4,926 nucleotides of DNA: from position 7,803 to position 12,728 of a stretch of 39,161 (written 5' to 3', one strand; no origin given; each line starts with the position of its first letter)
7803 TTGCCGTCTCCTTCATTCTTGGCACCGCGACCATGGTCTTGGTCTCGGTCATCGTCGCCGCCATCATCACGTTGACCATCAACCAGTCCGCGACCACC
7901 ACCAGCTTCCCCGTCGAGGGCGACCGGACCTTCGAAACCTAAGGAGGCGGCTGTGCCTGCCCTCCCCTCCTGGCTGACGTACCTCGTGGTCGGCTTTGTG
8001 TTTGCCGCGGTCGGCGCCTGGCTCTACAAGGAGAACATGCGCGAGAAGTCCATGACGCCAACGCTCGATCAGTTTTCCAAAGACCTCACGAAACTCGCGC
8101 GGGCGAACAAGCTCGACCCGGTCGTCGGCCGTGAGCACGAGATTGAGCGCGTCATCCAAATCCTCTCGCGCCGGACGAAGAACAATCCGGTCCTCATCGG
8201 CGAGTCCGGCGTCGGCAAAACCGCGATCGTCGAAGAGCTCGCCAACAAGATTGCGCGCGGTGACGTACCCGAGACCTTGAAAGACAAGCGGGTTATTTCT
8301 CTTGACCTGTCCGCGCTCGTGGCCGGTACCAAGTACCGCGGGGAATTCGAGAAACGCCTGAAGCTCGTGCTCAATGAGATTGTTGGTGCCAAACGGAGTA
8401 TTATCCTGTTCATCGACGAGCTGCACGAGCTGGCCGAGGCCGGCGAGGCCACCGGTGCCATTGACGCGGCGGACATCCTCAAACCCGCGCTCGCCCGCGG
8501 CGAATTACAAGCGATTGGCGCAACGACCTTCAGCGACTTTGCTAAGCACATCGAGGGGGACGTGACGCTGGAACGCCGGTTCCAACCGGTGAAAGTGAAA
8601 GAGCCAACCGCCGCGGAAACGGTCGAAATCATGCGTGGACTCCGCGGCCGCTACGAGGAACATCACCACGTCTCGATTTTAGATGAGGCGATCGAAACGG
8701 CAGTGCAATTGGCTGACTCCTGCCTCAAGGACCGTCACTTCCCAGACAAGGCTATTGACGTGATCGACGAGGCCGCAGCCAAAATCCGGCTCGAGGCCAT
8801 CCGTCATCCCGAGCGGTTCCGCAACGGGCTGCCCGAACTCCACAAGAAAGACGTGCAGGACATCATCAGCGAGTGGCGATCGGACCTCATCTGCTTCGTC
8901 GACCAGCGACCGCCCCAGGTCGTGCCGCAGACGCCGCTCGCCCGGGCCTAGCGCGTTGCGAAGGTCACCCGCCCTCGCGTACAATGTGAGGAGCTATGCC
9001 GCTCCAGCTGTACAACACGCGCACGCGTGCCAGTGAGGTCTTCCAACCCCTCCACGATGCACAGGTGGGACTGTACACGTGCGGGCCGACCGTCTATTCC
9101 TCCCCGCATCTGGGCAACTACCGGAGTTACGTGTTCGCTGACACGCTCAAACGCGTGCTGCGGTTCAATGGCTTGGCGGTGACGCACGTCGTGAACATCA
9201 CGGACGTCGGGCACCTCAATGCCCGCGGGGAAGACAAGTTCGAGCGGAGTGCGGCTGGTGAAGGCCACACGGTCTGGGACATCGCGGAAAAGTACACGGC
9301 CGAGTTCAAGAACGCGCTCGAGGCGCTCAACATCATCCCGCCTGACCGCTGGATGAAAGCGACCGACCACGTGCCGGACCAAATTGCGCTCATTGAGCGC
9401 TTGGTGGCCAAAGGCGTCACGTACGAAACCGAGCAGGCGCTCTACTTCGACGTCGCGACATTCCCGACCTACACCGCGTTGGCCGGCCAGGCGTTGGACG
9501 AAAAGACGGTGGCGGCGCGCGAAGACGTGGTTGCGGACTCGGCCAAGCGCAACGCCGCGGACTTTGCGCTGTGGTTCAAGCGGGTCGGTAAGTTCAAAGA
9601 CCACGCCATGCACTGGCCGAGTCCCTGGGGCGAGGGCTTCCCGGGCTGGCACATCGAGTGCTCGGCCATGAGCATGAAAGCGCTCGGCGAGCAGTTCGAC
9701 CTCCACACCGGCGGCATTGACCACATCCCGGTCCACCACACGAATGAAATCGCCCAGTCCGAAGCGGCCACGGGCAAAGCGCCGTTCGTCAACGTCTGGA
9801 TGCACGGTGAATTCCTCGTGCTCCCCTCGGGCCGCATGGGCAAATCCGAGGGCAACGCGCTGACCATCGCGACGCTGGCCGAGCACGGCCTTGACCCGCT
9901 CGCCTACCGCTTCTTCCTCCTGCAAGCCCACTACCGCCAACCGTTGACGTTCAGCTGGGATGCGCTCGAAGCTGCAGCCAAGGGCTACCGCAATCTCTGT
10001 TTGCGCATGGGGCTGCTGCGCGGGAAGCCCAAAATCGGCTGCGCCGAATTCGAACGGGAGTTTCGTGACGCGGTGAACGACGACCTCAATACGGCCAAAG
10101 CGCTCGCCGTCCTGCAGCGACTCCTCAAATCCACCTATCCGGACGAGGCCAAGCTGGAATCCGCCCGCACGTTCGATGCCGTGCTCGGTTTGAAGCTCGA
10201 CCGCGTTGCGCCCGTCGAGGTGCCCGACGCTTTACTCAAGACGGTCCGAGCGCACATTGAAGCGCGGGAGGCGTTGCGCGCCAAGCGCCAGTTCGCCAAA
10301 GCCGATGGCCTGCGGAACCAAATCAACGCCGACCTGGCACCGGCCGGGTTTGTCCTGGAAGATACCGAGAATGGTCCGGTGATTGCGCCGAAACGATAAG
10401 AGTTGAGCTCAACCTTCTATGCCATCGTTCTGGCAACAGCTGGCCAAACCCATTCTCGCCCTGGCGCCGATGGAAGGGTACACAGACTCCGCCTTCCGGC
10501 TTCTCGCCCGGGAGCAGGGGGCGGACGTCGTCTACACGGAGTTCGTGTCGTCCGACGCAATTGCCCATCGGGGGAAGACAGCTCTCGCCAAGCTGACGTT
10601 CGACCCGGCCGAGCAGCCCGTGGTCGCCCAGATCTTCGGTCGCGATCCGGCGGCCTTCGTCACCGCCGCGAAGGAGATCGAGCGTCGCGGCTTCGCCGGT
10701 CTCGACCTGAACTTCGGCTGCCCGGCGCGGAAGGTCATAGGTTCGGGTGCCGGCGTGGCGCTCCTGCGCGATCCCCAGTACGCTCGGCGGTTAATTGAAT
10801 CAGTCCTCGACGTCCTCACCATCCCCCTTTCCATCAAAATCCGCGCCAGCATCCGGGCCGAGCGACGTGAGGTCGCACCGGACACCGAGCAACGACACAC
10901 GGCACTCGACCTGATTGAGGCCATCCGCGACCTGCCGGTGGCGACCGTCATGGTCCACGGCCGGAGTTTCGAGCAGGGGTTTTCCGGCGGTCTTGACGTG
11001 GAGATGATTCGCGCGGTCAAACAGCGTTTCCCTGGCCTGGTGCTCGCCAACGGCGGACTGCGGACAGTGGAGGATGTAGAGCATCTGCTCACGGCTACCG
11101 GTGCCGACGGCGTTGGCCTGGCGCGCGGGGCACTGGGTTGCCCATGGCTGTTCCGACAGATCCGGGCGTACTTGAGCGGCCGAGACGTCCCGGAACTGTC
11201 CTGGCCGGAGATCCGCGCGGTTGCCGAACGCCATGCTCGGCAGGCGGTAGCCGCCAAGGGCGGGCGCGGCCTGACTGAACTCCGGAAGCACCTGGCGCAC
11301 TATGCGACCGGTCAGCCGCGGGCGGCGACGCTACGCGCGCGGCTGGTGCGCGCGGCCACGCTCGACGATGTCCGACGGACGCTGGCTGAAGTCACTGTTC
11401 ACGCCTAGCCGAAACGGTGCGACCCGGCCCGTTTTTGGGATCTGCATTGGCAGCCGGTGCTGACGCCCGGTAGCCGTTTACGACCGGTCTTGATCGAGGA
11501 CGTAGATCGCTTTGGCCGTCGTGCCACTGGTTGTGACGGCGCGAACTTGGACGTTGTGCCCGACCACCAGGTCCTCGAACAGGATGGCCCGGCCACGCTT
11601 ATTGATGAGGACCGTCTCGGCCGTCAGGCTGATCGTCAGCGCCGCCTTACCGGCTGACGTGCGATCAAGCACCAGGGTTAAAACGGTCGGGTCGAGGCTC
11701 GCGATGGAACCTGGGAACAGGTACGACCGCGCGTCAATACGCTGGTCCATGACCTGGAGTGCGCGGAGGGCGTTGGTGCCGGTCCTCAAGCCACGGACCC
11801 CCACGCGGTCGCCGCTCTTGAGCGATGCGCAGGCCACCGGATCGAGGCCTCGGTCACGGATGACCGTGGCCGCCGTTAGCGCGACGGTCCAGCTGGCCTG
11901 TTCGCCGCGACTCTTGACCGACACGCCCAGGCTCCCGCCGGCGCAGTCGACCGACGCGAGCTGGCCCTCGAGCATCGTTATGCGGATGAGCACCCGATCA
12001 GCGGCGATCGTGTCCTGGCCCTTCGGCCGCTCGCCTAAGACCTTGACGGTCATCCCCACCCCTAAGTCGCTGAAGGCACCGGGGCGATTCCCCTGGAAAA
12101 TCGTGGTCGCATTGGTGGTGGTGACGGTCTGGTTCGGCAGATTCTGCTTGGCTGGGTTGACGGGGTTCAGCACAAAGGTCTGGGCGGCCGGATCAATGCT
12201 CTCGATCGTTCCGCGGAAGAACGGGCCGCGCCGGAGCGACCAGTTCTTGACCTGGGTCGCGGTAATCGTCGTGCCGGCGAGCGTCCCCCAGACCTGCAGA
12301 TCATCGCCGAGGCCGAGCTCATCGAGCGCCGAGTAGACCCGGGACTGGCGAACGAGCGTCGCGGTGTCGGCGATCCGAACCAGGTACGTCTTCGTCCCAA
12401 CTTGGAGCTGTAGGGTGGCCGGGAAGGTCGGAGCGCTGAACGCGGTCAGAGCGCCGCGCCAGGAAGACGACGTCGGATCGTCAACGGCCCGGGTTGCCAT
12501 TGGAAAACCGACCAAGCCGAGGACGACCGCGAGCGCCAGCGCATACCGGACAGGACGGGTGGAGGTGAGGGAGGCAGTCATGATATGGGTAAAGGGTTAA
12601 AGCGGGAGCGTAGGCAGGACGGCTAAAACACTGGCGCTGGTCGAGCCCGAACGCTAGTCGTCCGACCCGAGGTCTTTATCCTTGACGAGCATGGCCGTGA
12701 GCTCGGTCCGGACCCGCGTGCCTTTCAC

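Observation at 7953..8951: Membrane-tethered Clp/Hsp100 ATPase consisting only of the first AAA+ module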

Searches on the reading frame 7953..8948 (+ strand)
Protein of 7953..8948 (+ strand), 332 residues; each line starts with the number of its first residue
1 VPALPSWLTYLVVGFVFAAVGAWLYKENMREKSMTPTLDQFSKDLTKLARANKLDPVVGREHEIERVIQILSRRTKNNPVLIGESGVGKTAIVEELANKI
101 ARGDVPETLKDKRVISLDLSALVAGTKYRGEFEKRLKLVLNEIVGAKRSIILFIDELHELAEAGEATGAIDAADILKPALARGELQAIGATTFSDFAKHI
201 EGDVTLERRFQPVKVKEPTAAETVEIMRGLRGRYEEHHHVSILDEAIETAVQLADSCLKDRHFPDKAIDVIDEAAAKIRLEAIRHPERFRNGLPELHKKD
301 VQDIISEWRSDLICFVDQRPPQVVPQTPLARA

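Call 3: search_protein_families(library=pfam, proteins=[window:7953-8948:+], max_evalue=0.01)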
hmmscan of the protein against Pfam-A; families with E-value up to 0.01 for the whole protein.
window:7953-8948:+ (332 aa): 15 families
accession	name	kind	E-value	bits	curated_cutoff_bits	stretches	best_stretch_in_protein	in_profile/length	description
PF17871.7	AAA_lid_9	-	2.1e-24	85.8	22.8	1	220-291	2-73/104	AAA lid domain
PF00004.35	AAA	-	3.2e-12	47.5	21.2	1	80-192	2-109/131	ATPase family associated with various cellular activities (AAA)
PF13191.12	AAA_16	-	1.4e-11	45.7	32.6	1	57-165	2-149/167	AAA ATPase domain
PF23569.1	NBD_SMAX1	-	2.2e-07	31.3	27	1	59-143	14-101/212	SMAX1 nucleotide binding domain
PF13401.12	AAA_22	-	9.5e-07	29.6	27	1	74-160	3-96/130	AAA domain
PF01637.24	ATPase_2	-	2.7e-06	27.8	33.2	1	59-161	3-123/225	ATPase domain predominantly from Archaea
PF05621.17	TniB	-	5.5e-05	23.1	22.4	1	64-216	23-185/189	Bacterial TniB protein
PF07728.20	AAA_5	-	8.9e-05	23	22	1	80-160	3-78/139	AAA domain (dynein-related subfamily)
PF20703.3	nSTAND1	-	0.00015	22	27.1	1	58-227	17-196/379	Novel STAND NTPase 1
PF05729.18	NACHT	-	0.00039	20.7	26.7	1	80-122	4-45/167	NACHT domain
PF13173.12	AAA_14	-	0.0015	18.9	27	1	80-165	6-79/129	AAA domain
PF12775.13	AAA_7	-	0.002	18.1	25.8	1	75-160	32-112/181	P-loop containing dynein motor region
PF03193.22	RsgA_GTPase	-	0.0029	17.9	30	1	54-100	84-130/174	RsgA GTPase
PF20720.3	nSTAND3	-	0.0051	17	27.2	0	65-102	8-43/155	Novel STAND NTPase 3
PF25201.1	nSTAND6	-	0.0074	16.8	27.7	0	58-103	2-45/148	Novel STAND NTPase 6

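Call 4: search_protein_families(library=ncbifam, proteins=[window:7953-8948:+], max_evalue=0.01)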
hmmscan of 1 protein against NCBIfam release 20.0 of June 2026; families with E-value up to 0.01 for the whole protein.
window:7953-8948:+ (332 aa): 14 families
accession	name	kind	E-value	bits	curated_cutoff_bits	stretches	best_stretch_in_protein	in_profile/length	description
TIGR03346.1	chaperone_ClpB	equivalog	1.4e-117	394.2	1232.1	1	34-289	152-407/853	ATP-dependent chaperone ClpB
TIGR03345.1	VI_ClpV1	equivalog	9.3e-109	364.9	884.95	1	30-301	162-433/852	type VI secretion system ATPase TssH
TIGR02639.1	ClpA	equivalog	8.4e-104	348.3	993.15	1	28-307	158-431/734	ATP-dependent Clp protease ATP-binding subunit ClpA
NF008118.0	PRK10865.1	equivalog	5e-99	332.4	1417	1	37-288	160-411/857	ATP-dependent chaperone ClpB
NF033607.0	disagg_AAA_ClpG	exception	1.4e-96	324.4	1900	1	31-294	237-502/932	AAA family protein disaggregase ClpG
NF033606.1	heat_AAA_ClpK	exception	1.6e-96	324.1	1900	1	32-299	259-528/949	heat shock survival AAA family ATPase ClpK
NF008263.0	PRK11034.1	equivalog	1.3e-85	287.9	1350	1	33-284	164-415/758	ATP-dependent Clp protease ATP-binding subunit ClpA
TIGR03922.1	T7SS_EccA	equivalog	4e-06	25.7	466.65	1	75-260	311-493/557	type VII secretion AAA-ATPase EccA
TIGR02928.1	TIGR02928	subfamily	4e-05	22.6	181.3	1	48-102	8-66/366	orc1/cdc6 family replication initiation protein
NF009067.0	PRK12402.1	equivalog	0.0005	19.1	317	1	50-142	10-97/340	replication factor C small subunit 2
NF040586.1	FxSxx_TPR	equivalog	0.0027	16.2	300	1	58-97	9-46/830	FxSxx-COOH system tetratricopeptide repeat protein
TIGR00764.1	lon_rel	equivalog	0.0067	15.1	516.6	0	54-102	17-63/608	ATP-dependent protease LonB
NF003745.1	PRK05342.1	equivalog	0.0078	15.1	359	0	75-165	108-191/418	ATP-dependent Clp protease ATP-binding subunit ClpX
NF001679.0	PRK00440.1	equivalog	0.0091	15.1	303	0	50-100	13-63/322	replication factor C small subunit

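Call 9: find_homologous_proteins(query=window:7953-8948:+)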
Query window:7953-8948:+ (332 aa): 8000 proteins with E <= 0.001 among 8000 candidates; the best 120 are listed.
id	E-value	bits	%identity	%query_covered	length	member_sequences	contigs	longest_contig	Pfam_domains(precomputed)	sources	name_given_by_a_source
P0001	6.5e-192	655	100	92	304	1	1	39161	PF00004.36,PF13401.13,PF23569.2,PF17871.8,PF01637.25,PF05621.18,PF13191.13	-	-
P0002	5.7e-170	583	81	99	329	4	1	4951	PF00004.36,PF23569.2,PF17871.8,PF01637.25,PF13191.13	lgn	-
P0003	1.3e-165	569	79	100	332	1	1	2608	PF00004.36,PF13401.13,PF23569.2,PF17871.8,PF01637.25,PF13191.13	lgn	-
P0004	2.6e-162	558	76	99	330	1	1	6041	PF00004.36,PF13401.13,PF23569.2,PF17871.8,PF01637.25,PF13191.13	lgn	-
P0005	1.6e-158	545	74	99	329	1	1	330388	PF00004.36,PF13401.13,PF23569.2,PF17871.8,PF01637.25,PF13191.13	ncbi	-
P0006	1.2e-154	533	63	78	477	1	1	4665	PF02151.26,PF00004.36,PF13401.13,PF23569.2,PF17871.8,PF01637.25,PF05621.18,PF13191.13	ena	-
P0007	3.3e-154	531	72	99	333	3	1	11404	PF00004.36,PF13401.13,PF23569.2,PF17871.8,PF01637.25,PF13191.13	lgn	-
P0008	3.0e-140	485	68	97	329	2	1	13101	PF00004.36,PF23569.2,PF17871.8,PF05621.18,PF13191.13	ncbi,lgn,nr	ncbi:MAG: ATP-dependent Clp protease ATP-binding subunit [Candidatus Kerfeldbacteria bacterium]|nr:A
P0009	4.0e-139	482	66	98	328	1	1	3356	PF00004.36,PF13401.13,PF23569.2,PF17871.8,PF01637.25,PF05621.18,PF13191.13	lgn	-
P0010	3.1e-138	479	67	96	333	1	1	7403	PF00004.36,PF13401.13,PF23569.2,PF17871.8,PF05621.18,PF13191.13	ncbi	-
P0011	1.3e-137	477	66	98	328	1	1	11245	PF00004.36,PF13401.13,PF23569.2,PF17871.8,PF01637.25,PF05621.18,PF13191.13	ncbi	-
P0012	2.1e-137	476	65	100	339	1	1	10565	PF00004.36,PF13401.13,PF23569.2,PF17871.8,PF01637.25,PF05621.18,PF13191.13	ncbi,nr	ncbi:MAG: ATP-dependent Clp protease ATP-binding subunit [Candidatus Kerfeldbacteria bacterium]|nr:A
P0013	5.5e-137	475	66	98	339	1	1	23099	PF00004.36,PF23569.2,PF17871.8,PF05621.18,PF13191.13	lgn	-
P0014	4.3e-136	472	73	90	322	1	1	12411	PF00004.36,PF13401.13,PF23569.2,PF17871.8,PF05621.18,PF13191.13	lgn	-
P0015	4.9e-136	471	68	95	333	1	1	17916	PF00004.36,PF13401.13,PF23569.2,PF17871.8,PF01637.25,PF05621.18,PF13191.13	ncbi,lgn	-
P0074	6.5e-119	415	65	96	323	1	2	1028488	PF00004.36,PF23569.2,PF17871.8,PF05621.18,PF13191.13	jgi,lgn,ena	jgi:ATP-dependent Clp protease ATP-binding subunit ClpC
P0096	2.2e-117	410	63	90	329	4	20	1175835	PF00004.36,PF13401.13,PF23569.2,PF17871.8,PF05621.18,PF13191.13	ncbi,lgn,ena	-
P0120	6.6e-116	405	62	95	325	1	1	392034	PF00004.36,PF13401.13,PF23569.2,PF17871.8,PF01637.25,PF05621.18,PF13191.13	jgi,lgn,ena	-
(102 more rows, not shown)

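Call 17: find_encoding_contigs(protein=P0074, flank=5000, max_places=2)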
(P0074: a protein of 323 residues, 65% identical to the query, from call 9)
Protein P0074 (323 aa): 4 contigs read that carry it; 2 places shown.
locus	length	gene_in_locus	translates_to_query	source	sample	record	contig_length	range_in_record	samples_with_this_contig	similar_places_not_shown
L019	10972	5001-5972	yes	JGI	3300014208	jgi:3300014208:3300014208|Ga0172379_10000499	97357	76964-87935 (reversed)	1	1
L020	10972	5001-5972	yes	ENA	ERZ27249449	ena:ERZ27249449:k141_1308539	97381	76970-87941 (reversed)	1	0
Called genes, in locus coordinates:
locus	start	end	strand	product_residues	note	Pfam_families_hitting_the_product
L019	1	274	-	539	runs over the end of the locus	PF05496:RuvB_N (weak), PF13177:DNA_pol3_delta2, PF00004:AAA, PF07728:AAA_5 (faint), PF13401:AAA_22 (weak), PF22608:DNAX_ATPase_lid, PF12169:DNA_pol3_gamma3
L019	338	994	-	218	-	-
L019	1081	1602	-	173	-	PF08123:DOT1 (faint)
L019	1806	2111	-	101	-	PF01541:GIY-YIG, PF10544:T5orf172 (weak)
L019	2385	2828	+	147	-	-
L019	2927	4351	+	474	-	-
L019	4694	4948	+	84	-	-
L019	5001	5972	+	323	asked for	PF13191:AAA_16 (weak), PF23569:NBD_SMAX1, PF05621:TniB (faint), PF00004:AAA, PF17871:AAA_lid_9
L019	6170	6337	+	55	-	-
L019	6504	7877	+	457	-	PF01406:tRNA-synt_1e, PF09334:tRNA-synt_1g (faint), PF09190:DALR_2, PF23493:CysS_C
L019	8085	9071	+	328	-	PF01207:Dus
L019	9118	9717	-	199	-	-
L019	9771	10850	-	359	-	PF00226:DnaJ, PF01556:DnaJ_C, PF00684:DnaJ_CXXCXGXG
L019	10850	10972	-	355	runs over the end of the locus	-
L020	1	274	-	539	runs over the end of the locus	PF05496:RuvB_N (weak), PF13177:DNA_pol3_delta2, PF00004:AAA, PF07728:AAA_5 (faint), PF13401:AAA_22 (weak), PF22608:DNAX_ATPase_lid, PF12169:DNA_pol3_gamma3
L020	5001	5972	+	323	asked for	PF13191:AAA_16 (weak), PF23569:NBD_SMAX1, PF05621:TniB (faint), PF00004:AAA, PF17871:AAA_lid_9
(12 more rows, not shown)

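Call 18: find_encoding_contigs(protein=P0096, flank=5000, max_places=2)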
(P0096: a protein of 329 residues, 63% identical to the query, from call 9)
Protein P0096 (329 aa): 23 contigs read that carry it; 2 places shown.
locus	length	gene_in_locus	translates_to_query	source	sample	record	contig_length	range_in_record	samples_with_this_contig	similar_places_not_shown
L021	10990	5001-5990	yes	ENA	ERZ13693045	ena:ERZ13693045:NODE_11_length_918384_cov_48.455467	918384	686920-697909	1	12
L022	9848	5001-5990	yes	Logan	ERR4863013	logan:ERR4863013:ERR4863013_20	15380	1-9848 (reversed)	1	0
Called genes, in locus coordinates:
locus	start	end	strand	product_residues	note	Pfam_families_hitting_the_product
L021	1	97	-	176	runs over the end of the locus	PF02353:CMAS (weak)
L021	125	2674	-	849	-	PF26449:DUF8128, PF02534:T4SS-DNA_transf, PF01935:DUF87 (weak), PF10412:TrwB_AAD_bind, PF12696:TraG-D_C (weak)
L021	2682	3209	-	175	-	-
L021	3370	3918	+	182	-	-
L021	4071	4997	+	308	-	PF01544:CorA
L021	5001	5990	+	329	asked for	PF13401:AAA_22 (faint), PF23569:NBD_SMAX1, PF05621:TniB (faint), PF13191:AAA_16, PF00004:AAA, PF17871:AAA_lid_9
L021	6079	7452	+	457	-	PF01406:tRNA-synt_1e, PF09334:tRNA-synt_1g (weak)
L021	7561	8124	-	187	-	-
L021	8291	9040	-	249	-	-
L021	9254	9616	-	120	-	-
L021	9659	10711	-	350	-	-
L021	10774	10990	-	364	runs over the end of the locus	PF00226:DnaJ, PF01556:DnaJ_C, PF27659:CHP02642 (faint), PF00684:DnaJ_CXXCXGXG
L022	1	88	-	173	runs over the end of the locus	PF02353:CMAS (weak)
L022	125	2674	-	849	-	PF26449:DUF8128, PF02534:T4SS-DNA_transf, PF01935:DUF87 (weak), PF10412:TrwB_AAD_bind, PF12696:TraG-D_C (weak)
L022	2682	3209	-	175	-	-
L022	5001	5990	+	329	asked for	PF13401:AAA_22 (faint), PF23569:NBD_SMAX1, PF05621:TniB (faint), PF13191:AAA_16, PF00004:AAA, PF17871:AAA_lid_9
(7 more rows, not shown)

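Call 19: find_encoding_contigs(protein=P0120, flank=5000, max_places=2)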
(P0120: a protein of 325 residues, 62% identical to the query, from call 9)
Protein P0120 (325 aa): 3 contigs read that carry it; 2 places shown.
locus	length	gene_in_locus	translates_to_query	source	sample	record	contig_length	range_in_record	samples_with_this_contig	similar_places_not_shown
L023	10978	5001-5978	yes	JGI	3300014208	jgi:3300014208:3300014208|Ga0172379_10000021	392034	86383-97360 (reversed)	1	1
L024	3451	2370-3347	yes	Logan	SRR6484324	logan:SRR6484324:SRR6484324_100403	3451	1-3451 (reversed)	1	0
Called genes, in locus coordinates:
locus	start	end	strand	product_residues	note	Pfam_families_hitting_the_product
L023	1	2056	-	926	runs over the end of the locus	PF26449:DUF8128, PF02534:T4SS-DNA_transf, PF01935:DUF87, PF10412:TrwB_AAD_bind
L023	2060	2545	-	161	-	-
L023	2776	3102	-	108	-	-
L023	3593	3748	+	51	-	-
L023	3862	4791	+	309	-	PF01544:CorA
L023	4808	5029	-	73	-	-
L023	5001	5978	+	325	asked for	PF01637:ATPase_2 (faint), PF05621:TniB (faint), PF13191:AAA_16 (weak), PF23569:NBD_SMAX1, PF13401:AAA_22 (faint), PF00004:AAA, PF17871:AAA_lid_9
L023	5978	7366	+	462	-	PF01406:tRNA-synt_1e, PF09334:tRNA-synt_1g (weak)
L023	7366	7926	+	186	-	PF14378:PAP2_3 (weak), PF01569:PAP2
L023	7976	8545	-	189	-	-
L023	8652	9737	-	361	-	PF00226:DnaJ, PF01556:DnaJ_C, PF00684:DnaJ_CXXCXGXG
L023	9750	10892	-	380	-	-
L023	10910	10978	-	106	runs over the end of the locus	PF11950:DUF3467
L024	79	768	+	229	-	-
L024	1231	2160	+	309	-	PF01544:CorA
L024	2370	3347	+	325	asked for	PF01637:ATPase_2 (faint), PF05621:TniB (faint), PF13191:AAA_16 (weak), PF23569:NBD_SMAX1, PF13401:AAA_22 (faint), PF00004:AAA, PF17871:AAA_lid_9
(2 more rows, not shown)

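Call 42: predict_structure(alignment_id=A2)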
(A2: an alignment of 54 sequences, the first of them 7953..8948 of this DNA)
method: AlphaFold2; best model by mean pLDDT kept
length: 332 residues; sequences in the alignment: 54
mean_pLDDT: 89.5   pTM: 0.80
mean pLDDT of the five models: 89.5, 88.5, 87.4, 86.3, 85.8
residues with pLDDT >= 90: 225; 70-90: 72; 50-70: 35; < 50: 0
segments of 3 or more residues with pLDDT < 50: none
pLDDT, mean of each block of 10 residues (from residue 1): 88 97 85 71 95 89 96 92 91 97 97 92 81 89 91 90 59 85 94 94 90 95 95 96 98 95 95 98 96 97 95 68 66 69
secondary structure, 60 per line:
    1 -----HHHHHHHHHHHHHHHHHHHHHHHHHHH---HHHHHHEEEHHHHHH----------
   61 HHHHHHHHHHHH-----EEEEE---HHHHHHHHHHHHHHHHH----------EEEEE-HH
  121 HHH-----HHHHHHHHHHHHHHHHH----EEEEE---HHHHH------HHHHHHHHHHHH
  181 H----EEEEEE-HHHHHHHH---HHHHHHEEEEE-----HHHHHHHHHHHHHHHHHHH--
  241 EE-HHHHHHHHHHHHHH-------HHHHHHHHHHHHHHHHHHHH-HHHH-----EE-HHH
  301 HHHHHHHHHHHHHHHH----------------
elements in order: H6-32 H36-41 E42-44 H45-50 H61-72 E78-82 H86-102 E113-117 H119-123 H129-145 E150-154 H158-162 H169-181 E186-191 H193-200 H204-209 E210-214 H220-238 H244-257 H265-284 H286-289 H298-316

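Call 46: fold_search(model_id=the predicted structure, library=pdb)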
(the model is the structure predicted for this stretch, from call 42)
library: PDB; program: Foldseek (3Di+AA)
matches with E <= 10: 1459; with E <= 0.001: 634
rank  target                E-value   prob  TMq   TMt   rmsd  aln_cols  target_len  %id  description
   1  9rai_e                3.4e-29  1.00  0.70  0.32   8.3       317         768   53  Structure of the S.aureus MecA/ClpC/ClpP degradation system (released 2025-09-10)
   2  9a66_A                3.6e-29  1.00  0.72  0.30  13.0       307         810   52  Integrative model of CLPC-CLPP by crosslinking MS and deep learning (released 2024-09-18)
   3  9rai_b                1.3e-28  1.00  0.70  0.32   8.5       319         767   53  Structure of the S.aureus MecA/ClpC/ClpP degradation system (released 2025-09-10)
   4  8a8u_E                1.8e-28  1.00  0.71  0.43   2.5       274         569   58  Mycobacterium tuberculosis ClpC1 hexamer structure (released 2022-10-26)
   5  9gi1_e                2.1e-28  1.00  0.70  0.41   3.1       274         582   60  Structure of the S.aureus MecA/ClpC/ClpP degradation system (released 2025-08-20)
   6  9gi1_b                2.9e-28  1.00  0.70  0.42   3.1       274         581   60  Structure of the S.aureus MecA/ClpC/ClpP degradation system (released 2025-08-20)
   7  9if4_A                4.5e-28  1.00  0.72  0.53   1.9       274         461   57  Structure of the Mycobacterium Tuberculosis ClpC1P1P2 complex bound to the activator Bz-Leu-Leu (released 2025-08-27)
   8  9gi1_c                4.7e-28  1.00  0.71  0.42   3.2       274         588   60  Structure of the S.aureus MecA/ClpC/ClpP degradation system (released 2025-08-20)
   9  8a8u_D                5.0e-28  1.00  0.70  0.42   3.2       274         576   59  Mycobacterium tuberculosis ClpC1 hexamer structure (released 2022-10-26)
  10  9if4_C                5.8e-28  1.00  0.70  0.41   2.9       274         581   59  Structure of the Mycobacterium Tuberculosis ClpC1P1P2 complex bound to the activator Bz-Leu-Leu (released 2025-08-27)
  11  9if4_B                6.5e-28  1.00  0.70  0.44   3.2       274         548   59  Structure of the Mycobacterium Tuberculosis ClpC1P1P2 complex bound to the activator Bz-Leu-Leu (released 2025-08-27)
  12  9if4_D                9.5e-28  1.00  0.70  0.41   2.7       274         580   58  Structure of the Mycobacterium Tuberculosis ClpC1P1P2 complex bound to the activator Bz-Leu-Leu (released 2025-08-27)
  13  9rai_d                1.8e-27  1.00  0.69  0.32   8.2       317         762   52  Structure of the S.aureus MecA/ClpC/ClpP degradation system (released 2025-09-10)
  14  8a8u_A                2.3e-27  1.00  0.74  0.45   2.4       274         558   59  Mycobacterium tuberculosis ClpC1 hexamer structure (released 2022-10-26)
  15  8yd1_E                2.5e-27  1.00  0.73  0.89   2.5       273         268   59  CryoEM structure of M. tuberculosis ClpC1P1P2 complex bound to bortezomib, conformation 1 (released 2025-03-19)
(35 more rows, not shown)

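Call 68: search_protein_families(library=padloc, proteins=[window:7953-8948:+], max_evalue=0.001)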
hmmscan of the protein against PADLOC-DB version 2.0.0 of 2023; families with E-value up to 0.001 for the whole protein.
window:7953-8948:+ (332 aa): 3 families
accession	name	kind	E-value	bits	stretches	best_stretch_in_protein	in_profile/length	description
PDLC00914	TRIP13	-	6.6e-06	23.8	1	41-165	36-160/302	TRIP13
PDLC04232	IetA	-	0.00047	17.7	0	61-161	101-187/330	-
PDLC04140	mad8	-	0.00056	17.5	0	80-210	31-158/314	mads_8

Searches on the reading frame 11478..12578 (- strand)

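Call 59: search_protein_families(library=pfam, proteins=[window:11478-12578:-], max_evalue=0.00001)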
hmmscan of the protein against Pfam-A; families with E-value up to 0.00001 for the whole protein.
window:11478-12578:- (366 aa): 1 family
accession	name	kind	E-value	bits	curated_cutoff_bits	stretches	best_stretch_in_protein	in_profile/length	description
PF18914.6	DUF5666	-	7.6e-19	68.2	27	0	122-195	1-58/60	Domain of unknown function (DUF5666)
